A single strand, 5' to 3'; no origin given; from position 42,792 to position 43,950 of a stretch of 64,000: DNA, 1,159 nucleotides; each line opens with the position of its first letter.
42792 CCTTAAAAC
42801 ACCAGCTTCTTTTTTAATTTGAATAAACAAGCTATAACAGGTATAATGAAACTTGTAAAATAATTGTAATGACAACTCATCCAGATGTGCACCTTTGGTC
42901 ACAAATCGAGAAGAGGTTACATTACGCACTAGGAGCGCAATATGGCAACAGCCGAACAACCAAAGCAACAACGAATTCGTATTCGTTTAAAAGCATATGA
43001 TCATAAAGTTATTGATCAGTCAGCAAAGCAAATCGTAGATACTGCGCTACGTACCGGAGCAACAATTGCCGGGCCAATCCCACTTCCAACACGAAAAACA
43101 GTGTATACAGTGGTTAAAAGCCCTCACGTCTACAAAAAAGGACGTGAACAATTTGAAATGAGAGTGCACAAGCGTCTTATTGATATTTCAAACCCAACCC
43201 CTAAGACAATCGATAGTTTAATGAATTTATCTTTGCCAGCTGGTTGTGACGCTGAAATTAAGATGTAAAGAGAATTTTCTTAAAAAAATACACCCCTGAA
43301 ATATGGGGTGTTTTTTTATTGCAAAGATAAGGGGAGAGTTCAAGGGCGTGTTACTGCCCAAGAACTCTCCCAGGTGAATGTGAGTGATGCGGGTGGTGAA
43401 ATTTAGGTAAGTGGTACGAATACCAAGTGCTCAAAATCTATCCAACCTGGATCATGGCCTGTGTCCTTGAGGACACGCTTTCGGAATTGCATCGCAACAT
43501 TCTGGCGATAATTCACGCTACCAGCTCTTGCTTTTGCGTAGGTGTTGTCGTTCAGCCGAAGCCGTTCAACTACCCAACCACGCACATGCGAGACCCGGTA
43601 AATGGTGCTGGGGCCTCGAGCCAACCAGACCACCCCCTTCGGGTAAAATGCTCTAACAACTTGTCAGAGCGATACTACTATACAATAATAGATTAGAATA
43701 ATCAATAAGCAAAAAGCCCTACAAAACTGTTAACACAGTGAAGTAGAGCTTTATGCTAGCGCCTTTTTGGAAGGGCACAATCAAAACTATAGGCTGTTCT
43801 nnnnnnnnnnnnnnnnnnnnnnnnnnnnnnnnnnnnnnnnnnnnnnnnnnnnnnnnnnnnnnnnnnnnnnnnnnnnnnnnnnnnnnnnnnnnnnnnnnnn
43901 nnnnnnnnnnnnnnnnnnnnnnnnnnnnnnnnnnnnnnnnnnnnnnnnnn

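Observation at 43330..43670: Orphan G+C-rich, hairpin-dense ~340-nt transcription unit behind rpsJ: candidate structured RNA of unknown class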

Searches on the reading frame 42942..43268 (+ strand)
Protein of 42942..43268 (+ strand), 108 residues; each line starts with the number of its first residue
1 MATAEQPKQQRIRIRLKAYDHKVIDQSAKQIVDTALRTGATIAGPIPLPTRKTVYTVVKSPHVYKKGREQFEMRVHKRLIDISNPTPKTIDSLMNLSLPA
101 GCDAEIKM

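Call 9: search_protein_families(library=pfam, proteins=[window:42942-43268:+], max_evalue=1)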
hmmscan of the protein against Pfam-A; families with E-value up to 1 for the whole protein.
window:42942-43268:+ (108 aa): 2 families
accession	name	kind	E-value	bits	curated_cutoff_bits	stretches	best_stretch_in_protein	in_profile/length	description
PF00338.27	Ribosomal_S10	-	1.1e-36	125.4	21.2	1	13-107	1-98/98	Ribosomal protein S10p/S20e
PF23886.1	DUF7239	-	0.17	12.6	24.6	1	10-83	21-90/112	Family of unknown function (DUF7239)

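Call 12: find_encoding_contigs(protein=window:42942-43268:+, flank=6000, max_places=10)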
Protein window:42942-43268:+ (108 aa): 23 contigs read that carry it; 9 places shown.
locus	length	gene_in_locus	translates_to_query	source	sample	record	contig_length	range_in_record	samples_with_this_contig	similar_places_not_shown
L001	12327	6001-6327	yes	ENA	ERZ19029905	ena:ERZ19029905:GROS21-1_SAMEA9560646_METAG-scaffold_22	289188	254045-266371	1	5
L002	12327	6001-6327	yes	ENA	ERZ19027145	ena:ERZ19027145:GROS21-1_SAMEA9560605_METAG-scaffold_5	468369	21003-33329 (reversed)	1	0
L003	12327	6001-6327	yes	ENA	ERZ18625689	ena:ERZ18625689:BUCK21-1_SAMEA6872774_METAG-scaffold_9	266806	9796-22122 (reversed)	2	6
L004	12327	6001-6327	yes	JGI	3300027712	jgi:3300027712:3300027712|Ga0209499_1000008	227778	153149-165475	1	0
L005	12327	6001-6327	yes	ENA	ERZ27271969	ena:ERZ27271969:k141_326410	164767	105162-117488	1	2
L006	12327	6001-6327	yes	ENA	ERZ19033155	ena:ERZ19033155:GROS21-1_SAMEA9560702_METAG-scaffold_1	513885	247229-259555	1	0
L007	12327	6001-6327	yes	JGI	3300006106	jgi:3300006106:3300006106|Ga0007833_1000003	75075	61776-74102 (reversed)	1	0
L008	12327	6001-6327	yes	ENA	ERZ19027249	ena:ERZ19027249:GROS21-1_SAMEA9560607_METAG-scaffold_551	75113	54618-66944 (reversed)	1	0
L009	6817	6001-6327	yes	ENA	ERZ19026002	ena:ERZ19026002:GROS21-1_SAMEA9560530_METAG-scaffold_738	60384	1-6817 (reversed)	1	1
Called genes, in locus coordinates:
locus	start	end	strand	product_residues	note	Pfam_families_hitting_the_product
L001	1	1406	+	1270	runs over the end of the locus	PF04997:RNA_pol_Rpb1_1, PF00623:RNA_pol_Rpb1_2, PF04983:RNA_pol_Rpb1_3, PF05000:RNA_pol_Rpb1_4 (weak), PF04998:RNA_pol_Rpb1_5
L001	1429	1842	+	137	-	PF00164:Ribosom_S12_S23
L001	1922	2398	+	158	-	PF00177:Ribosomal_S7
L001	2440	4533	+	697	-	PF00009:GTP_EFTU, PF03144:GTP_EFTU_D2, PF22042:EF-G_D2, PF14492:EFG_III, PF16658:RF3_C (weak), PF03764:EFG_IV, PF00679:EFG_C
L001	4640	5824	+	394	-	PF00009:GTP_EFTU, PF03144:GTP_EFTU_D2, PF03143:GTP_EFTU_D3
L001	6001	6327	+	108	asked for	PF00338:Ribosomal_S10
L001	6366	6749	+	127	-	-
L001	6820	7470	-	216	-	-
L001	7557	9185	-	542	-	PF09924:LPG_synthase_C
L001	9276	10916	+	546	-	PF06418:CTP_synth_N, PF07722:Peptidase_C26 (faint), PF00117:GATase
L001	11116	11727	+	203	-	PF00297:Ribosomal_L3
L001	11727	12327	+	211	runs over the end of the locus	PF00573:Ribosomal_L4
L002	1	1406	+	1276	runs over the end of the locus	PF04997:RNA_pol_Rpb1_1, PF05000:RNA_pol_Rpb1_4 (faint), PF00623:RNA_pol_Rpb1_2, PF04983:RNA_pol_Rpb1_3, PF04998:RNA_pol_Rpb1_5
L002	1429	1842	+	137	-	PF00164:Ribosom_S12_S23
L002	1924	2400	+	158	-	PF00177:Ribosomal_S7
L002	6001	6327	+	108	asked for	PF00338:Ribosomal_S10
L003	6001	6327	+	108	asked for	PF00338:Ribosomal_S10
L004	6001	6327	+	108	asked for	PF00338:Ribosomal_S10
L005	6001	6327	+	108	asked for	PF00338:Ribosomal_S10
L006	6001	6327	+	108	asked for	PF00338:Ribosomal_S10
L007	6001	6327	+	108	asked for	PF00338:Ribosomal_S10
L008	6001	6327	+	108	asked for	PF00338:Ribosomal_S10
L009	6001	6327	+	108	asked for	PF00338:Ribosomal_S10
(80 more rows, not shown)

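Call 56: list_cluster_members(proteins=[window:42942-43268:+, window:41579-42763:+, window:43756-44334:-, window:44496-46124:-, P0001])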
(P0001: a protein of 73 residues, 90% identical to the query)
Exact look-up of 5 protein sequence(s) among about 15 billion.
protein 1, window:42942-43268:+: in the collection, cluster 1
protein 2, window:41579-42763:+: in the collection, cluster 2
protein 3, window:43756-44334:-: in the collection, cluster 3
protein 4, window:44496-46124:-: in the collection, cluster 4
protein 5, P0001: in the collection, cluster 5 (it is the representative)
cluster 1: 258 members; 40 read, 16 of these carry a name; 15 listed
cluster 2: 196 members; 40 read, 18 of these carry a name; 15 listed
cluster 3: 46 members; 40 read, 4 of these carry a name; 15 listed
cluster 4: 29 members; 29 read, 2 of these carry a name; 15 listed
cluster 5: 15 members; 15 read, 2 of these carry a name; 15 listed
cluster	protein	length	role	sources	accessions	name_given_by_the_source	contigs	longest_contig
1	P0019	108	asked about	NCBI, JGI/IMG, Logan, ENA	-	small subunit ribosomal protein S10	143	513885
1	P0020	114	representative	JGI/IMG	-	small subunit ribosomal protein S10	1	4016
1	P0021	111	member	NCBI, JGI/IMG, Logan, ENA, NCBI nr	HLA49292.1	MAG TPA: 30S ribosomal protein S10 [Candidatus Saccharimonadales bacterium] | 30S ribosomal protein S10 [Candidatus Saccharimonadales bacterium]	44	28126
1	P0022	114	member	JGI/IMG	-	small subunit ribosomal protein S10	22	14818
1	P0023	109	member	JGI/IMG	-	small subunit ribosomal protein S10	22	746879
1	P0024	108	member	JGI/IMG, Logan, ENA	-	small subunit ribosomal protein S10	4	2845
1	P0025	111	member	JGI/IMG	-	small subunit ribosomal protein S10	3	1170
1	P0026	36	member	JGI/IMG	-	small subunit ribosomal protein S10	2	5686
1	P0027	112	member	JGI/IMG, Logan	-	small subunit ribosomal protein S10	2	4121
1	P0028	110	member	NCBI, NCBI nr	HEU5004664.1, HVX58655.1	MAG TPA: 30S ribosomal protein S10 [Candidatus Saccharimonadales bacterium] | 30S ribosomal protein S10 [Candidatus Saccharimonadales bacterium]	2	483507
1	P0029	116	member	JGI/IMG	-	small subunit ribosomal protein S10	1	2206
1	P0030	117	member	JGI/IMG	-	small subunit ribosomal protein S10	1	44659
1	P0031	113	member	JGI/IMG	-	small subunit ribosomal protein S10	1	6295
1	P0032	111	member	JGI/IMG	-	small subunit ribosomal protein S10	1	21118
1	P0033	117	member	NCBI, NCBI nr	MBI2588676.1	30S ribosomal protein S10 [Candidatus Saccharibacteria bacterium]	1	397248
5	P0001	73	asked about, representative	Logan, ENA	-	-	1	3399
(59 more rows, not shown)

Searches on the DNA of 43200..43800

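Call 5: search_rna_families(source=window, start=43200, end=43800, threshold=evalue, max_evalue=10, show_alignments=3)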
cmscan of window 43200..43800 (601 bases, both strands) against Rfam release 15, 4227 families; matches with E-value up to 10: 19.
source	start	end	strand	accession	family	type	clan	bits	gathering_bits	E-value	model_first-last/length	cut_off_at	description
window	43284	43369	-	RF01820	RsaE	Gene; sRNA;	-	30.2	79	0.0052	1-112/112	no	RNA Staph. aureus E (RoxS)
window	43258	43327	+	RF02362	Yfr10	Gene; sRNA;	-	25.6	43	0.15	1-78/78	no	Cyanobacterial functional RNA 10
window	43202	43319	+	RF01859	Phe_leader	Cis-reg; leader;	-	24.2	55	0.11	1-125/125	no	Phenylalanine leader peptide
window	43707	43757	+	RF03867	mir-4081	Gene; miRNA;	-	19.8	70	0.58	1-51/51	no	mir-4081 microRNA precursor family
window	43256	43320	+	RF02064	STnc370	Gene; sRNA;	-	19.6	54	8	1-71/71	no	Enterobacterial sRNA STnc370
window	43259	43371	+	RF02822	Srn266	Gene; sRNA;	-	19.3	63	1.5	1-112/112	no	Streptococcus RNA 266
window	43220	43287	-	RF00480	HIV_FE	Cis-reg; frameshift_element;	-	18.7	45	5.3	1-52/52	no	HIV Ribosomal frameshift signal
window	43255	43319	+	RF02435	SpF41_sRNA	Gene; sRNA;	-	17.8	52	4.4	1-105/105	no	Streptococcus sRNA SpF41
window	43226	43320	+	RF00515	PyrR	Cis-reg;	-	17.3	54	9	1-115/115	no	PyrR binding site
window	43275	43328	-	RF02362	Yfr10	Gene; sRNA;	-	16.9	43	9.9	1-78/78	no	Cyanobacterial functional RNA 10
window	43268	43318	+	RF02713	MCS4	Gene; sRNA;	-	16.8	56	9.5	1-123/123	no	Mycoplasma sRNA MCS4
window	43708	43757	-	RF01896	mir-142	Gene; miRNA;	-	16.3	57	2.1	19-66/85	no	mir-142 microRNA precursor family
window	43267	43366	-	RF02620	BSnc119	Gene; sRNA;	-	15.7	115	4.8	1-90/90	no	Brucella sRNA 119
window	43706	43771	-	RF00386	Entero_5_CRE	Cis-reg;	-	15.6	46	1.3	1-90/90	no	Enterovirus 5' cloverleaf cis-acting replication element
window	43286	43441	-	RF02901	AaHKsRNA41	Gene; sRNA;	-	15.4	97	0.46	1-187/187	no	Aggregatibacter sRNA 41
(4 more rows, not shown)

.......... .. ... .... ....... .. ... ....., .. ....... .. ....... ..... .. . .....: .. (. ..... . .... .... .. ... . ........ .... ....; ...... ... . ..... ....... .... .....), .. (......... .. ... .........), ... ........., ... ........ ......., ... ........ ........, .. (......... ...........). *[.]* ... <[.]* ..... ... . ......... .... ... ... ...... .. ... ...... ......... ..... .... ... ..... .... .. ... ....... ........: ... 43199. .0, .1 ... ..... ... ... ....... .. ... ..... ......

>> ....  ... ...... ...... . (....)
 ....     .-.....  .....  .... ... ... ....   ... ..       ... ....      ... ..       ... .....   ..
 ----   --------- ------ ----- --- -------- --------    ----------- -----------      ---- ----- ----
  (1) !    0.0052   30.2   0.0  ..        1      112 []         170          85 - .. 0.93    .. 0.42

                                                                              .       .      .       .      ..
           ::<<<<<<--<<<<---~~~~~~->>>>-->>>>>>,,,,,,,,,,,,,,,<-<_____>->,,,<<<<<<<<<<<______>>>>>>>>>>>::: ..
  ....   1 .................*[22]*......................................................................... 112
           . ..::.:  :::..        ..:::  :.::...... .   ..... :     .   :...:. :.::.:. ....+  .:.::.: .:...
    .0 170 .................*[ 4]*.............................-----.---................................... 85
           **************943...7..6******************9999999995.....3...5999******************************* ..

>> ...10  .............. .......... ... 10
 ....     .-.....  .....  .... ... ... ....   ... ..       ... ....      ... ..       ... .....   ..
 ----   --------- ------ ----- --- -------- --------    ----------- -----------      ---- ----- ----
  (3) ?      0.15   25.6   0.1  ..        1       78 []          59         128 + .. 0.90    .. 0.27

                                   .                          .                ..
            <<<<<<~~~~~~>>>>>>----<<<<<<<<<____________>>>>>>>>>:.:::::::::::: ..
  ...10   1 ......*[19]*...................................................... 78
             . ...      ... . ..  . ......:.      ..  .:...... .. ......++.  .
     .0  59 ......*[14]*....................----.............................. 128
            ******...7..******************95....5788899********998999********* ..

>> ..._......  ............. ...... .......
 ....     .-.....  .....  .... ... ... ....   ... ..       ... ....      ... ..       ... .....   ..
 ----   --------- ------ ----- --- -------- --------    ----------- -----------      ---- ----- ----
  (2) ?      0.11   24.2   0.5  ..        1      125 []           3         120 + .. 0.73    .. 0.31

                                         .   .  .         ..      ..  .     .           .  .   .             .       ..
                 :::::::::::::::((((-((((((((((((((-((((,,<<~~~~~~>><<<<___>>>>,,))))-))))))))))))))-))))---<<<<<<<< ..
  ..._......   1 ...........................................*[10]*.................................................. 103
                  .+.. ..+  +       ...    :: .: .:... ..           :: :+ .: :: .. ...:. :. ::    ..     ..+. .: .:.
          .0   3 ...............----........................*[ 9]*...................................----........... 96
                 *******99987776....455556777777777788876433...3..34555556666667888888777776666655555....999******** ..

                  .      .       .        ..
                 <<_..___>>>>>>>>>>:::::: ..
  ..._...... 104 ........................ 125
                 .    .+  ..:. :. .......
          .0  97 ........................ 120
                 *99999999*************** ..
